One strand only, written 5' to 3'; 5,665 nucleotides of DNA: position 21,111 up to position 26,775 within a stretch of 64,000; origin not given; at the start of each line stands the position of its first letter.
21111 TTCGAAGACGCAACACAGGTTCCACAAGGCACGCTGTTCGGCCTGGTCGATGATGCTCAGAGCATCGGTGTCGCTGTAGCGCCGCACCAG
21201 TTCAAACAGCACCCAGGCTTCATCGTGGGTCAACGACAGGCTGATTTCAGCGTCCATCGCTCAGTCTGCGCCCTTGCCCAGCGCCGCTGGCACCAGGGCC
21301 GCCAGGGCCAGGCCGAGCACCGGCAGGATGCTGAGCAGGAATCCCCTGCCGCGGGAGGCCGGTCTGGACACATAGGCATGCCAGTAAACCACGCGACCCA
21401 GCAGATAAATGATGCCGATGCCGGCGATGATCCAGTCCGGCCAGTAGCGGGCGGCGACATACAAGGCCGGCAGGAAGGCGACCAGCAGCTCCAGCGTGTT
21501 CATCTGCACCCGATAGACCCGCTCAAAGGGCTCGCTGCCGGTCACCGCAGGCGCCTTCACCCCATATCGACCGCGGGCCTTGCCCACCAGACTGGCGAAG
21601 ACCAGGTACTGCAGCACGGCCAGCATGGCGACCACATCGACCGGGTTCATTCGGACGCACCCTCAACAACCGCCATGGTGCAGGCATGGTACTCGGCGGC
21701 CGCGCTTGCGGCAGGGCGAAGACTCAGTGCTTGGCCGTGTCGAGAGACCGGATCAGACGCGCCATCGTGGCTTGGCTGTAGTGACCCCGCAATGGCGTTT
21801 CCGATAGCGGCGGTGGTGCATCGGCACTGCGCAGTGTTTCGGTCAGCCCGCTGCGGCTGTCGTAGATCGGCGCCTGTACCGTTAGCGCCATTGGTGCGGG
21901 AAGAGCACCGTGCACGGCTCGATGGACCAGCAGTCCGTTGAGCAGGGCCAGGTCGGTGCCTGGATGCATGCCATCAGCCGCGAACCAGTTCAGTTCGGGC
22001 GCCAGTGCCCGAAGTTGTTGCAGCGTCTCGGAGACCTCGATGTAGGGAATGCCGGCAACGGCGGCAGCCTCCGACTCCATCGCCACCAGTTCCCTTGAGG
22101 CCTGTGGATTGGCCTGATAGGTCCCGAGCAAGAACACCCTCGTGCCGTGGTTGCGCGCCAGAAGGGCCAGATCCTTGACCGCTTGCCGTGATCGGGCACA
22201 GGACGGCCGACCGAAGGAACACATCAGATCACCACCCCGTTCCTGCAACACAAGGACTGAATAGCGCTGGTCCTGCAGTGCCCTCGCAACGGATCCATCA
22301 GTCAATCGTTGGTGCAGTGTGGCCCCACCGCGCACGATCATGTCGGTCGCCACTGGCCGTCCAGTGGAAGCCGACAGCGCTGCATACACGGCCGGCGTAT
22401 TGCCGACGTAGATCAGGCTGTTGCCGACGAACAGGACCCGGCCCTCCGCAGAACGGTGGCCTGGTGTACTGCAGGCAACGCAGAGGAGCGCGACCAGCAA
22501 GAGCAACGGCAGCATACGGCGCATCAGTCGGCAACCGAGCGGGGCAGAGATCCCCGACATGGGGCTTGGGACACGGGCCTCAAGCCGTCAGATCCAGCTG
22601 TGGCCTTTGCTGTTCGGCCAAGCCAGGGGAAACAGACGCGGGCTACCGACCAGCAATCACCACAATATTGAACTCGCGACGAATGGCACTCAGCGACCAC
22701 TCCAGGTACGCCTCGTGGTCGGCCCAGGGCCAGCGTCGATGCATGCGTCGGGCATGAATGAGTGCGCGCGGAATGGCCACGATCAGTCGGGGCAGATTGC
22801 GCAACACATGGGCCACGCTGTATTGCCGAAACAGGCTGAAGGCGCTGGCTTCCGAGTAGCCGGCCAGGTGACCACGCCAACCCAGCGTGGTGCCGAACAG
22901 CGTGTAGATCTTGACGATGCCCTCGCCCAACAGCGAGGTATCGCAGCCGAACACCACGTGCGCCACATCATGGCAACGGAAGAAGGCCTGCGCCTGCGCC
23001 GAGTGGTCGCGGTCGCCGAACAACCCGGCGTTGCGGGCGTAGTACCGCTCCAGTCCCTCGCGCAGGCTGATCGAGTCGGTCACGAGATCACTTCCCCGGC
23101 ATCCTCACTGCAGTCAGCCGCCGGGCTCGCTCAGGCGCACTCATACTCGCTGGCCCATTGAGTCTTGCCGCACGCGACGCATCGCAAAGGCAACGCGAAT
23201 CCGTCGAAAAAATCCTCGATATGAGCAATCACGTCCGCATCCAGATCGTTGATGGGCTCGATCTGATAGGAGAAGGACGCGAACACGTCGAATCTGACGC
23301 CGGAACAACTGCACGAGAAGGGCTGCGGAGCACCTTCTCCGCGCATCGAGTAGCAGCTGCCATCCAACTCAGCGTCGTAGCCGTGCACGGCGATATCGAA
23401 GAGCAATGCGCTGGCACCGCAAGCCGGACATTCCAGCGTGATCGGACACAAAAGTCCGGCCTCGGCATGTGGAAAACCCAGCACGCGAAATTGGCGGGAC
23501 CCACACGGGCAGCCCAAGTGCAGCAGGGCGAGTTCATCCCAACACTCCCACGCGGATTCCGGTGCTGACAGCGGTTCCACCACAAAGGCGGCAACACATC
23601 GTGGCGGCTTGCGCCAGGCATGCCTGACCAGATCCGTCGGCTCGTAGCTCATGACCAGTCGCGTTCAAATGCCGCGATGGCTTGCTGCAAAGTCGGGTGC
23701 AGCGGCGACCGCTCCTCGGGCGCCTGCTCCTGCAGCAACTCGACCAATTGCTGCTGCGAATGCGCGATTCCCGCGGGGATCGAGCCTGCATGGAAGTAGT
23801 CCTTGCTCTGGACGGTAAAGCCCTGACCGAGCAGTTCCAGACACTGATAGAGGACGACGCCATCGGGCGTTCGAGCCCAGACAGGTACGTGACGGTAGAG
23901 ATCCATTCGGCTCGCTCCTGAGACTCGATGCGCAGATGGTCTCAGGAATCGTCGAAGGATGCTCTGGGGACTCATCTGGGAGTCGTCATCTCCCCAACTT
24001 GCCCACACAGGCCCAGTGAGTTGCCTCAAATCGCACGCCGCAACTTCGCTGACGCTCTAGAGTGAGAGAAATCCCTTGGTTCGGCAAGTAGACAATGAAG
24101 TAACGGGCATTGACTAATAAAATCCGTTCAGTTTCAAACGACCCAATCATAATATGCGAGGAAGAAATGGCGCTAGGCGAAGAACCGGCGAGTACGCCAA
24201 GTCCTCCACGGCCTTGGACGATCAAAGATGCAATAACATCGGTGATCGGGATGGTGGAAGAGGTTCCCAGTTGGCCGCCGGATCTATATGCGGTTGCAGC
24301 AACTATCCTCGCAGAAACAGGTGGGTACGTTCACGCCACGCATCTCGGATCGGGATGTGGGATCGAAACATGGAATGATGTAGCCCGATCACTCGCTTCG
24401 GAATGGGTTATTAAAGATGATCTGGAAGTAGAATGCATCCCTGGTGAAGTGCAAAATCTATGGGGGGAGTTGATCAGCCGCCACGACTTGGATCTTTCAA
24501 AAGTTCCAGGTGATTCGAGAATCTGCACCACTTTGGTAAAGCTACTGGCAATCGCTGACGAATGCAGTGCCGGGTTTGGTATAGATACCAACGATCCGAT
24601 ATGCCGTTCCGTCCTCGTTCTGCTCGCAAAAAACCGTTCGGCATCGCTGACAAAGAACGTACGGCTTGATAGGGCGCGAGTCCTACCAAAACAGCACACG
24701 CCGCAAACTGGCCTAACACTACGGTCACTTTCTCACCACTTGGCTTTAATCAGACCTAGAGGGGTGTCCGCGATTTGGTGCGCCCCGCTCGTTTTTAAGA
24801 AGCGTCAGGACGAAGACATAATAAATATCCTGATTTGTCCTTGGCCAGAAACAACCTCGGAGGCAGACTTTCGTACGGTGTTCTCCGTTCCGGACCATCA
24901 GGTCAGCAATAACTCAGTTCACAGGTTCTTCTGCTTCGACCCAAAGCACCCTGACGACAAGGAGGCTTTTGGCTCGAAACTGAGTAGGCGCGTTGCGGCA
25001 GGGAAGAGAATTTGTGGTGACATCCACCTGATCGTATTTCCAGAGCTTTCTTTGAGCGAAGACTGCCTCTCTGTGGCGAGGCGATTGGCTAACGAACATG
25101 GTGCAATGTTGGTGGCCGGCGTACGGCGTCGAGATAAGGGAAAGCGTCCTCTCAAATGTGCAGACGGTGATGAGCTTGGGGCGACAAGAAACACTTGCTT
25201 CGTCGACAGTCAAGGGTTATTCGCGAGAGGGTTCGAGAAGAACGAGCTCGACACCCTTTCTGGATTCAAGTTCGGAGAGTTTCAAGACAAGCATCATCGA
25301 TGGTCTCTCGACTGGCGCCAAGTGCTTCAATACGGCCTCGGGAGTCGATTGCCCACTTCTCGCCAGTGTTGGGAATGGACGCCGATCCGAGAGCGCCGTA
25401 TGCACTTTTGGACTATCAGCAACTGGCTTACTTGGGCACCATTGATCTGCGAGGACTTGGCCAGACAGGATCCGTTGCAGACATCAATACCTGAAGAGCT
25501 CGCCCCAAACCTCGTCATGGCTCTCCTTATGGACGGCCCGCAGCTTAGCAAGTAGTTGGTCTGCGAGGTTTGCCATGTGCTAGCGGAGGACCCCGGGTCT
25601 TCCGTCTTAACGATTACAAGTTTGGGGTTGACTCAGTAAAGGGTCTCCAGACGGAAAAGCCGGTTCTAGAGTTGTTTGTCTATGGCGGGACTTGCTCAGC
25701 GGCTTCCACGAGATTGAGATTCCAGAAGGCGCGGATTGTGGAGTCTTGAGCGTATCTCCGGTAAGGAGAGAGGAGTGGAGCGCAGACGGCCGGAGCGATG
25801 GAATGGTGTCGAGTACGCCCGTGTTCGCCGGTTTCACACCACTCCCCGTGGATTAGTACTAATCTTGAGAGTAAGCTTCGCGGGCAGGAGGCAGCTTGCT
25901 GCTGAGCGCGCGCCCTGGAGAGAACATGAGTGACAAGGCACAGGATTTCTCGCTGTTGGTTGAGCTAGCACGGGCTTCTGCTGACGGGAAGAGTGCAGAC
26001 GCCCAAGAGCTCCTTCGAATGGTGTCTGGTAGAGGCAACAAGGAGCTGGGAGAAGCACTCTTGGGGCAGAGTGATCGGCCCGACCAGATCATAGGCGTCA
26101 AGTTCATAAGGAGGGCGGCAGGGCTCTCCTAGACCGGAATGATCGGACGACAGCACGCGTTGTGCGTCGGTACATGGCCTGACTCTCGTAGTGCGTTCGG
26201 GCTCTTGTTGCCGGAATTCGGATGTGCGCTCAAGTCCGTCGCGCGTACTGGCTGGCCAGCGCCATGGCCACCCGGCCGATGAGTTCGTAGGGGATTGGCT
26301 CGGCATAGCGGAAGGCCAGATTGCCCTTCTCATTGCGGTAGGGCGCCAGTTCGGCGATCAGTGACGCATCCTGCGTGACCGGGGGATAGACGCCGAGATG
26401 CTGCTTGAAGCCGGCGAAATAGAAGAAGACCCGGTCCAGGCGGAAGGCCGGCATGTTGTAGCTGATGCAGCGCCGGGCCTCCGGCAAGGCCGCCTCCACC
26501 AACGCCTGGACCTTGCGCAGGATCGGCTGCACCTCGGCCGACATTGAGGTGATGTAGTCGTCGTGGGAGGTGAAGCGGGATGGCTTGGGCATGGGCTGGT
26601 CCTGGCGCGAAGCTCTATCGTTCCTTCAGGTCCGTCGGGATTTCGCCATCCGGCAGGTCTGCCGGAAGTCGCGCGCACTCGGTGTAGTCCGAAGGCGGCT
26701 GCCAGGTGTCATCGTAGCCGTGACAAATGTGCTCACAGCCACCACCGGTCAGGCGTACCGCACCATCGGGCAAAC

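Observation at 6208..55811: Recurrent C-terminal F-x-[DN]-G-[FM]-E tail on five unrelated signal-peptide proteins: a possible unrecognised sorting or processing tag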

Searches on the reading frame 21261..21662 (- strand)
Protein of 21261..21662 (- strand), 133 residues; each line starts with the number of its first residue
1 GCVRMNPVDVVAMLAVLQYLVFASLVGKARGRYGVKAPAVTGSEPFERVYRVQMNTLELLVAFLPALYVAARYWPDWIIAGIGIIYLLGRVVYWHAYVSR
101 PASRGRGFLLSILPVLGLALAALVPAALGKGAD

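Call 20: search_protein_families(library=pfam, proteins=[window:21261-21662:-], max_evalue=0.001)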
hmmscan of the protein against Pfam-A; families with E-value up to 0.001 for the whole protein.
window:21261-21662:- (133 aa): 1 family
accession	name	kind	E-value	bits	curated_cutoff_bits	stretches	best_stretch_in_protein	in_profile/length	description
PF01124.23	MAPEG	-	5.8e-20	72.2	23.4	1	11-123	4-128/129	MAPEG family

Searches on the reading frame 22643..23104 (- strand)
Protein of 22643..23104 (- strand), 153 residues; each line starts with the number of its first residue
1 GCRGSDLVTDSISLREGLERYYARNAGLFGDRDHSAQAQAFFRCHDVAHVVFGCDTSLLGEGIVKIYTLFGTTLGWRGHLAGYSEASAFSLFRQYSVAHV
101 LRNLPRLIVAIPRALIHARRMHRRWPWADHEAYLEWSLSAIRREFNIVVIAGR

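Call 20: search_protein_families(library=pfam, proteins=[window:22643-23104:-], max_evalue=0.001)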
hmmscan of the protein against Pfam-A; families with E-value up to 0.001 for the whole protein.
window:22643-23104:- (153 aa): 1 family
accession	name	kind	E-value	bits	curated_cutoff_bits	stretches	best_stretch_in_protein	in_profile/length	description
PF05019.18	Coq4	-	0.00015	21.6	22.9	1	43-78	124-159/221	Coenzyme Q (ubiquinone) biosynthesis protein Coq4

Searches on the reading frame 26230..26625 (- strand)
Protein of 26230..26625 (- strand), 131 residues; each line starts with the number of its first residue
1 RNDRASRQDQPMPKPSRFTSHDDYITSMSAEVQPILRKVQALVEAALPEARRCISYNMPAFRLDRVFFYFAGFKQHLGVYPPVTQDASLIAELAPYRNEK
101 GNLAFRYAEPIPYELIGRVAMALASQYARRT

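Call 20: search_protein_families(library=pfam, proteins=[window:26230-26625:-], max_evalue=0.001)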
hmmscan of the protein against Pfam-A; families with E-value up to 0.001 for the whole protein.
window:26230-26625:- (131 aa): 2 families
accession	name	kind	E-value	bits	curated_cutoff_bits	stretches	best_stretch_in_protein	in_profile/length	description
PF08818.16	DUF1801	-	1.3e-11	45.1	27.2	1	33-119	2-80/85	Domain of unknown function (DU1801)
PF18899.5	DUF5655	-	4.3e-06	27.2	24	1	22-80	2-60/109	Domain of unknown function (DUF5655)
